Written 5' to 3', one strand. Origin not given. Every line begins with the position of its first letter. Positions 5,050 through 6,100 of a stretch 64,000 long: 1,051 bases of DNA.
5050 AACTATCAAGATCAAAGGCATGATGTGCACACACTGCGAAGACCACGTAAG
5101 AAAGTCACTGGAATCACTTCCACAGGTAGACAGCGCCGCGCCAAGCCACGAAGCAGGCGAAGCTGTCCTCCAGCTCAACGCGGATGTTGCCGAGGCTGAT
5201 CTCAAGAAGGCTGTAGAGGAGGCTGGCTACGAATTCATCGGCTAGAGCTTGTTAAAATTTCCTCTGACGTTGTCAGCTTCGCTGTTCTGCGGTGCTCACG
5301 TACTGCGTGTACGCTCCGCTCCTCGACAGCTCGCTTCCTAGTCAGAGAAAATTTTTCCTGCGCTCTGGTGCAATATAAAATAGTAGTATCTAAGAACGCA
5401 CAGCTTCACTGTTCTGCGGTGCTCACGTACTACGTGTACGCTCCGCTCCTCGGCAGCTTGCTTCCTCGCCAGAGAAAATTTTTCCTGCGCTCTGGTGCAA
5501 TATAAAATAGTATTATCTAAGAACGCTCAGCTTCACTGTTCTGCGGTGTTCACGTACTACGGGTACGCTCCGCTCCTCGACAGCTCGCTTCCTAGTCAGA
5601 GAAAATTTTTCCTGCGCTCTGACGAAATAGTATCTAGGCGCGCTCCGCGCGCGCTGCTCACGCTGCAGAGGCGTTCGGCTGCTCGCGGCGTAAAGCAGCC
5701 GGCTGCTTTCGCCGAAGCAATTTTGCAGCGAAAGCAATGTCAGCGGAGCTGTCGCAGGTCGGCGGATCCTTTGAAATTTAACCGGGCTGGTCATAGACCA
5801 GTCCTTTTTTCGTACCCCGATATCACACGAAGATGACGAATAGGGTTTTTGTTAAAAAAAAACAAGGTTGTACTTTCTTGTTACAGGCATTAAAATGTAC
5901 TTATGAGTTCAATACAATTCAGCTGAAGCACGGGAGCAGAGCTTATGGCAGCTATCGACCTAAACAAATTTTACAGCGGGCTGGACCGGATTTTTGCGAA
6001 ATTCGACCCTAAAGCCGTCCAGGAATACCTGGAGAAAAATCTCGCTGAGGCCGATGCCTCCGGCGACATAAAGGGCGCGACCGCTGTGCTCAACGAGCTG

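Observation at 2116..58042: Dispersed family of GC-rich 6-bp-stem hairpins with a GGA/TCC triloop, seen only in intergenic spacers and often paired as twins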

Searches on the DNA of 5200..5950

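Call 61: search_rna_families(source=window, start=5200, end=5950, threshold=evalue, max_evalue=1)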
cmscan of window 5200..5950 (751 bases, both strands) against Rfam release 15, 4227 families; matches with E-value up to 1: 2.
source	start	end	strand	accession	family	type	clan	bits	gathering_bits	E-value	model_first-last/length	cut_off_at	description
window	5772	5813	+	RF03485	mir-4000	Gene; miRNA;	-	21.6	58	0.12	1-54/54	no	mir-4000 microRNA precursor family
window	5425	5485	+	RF02228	sX9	Gene; sRNA;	-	21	44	0.2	1-76/76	no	Xanthomonas sRNA sX9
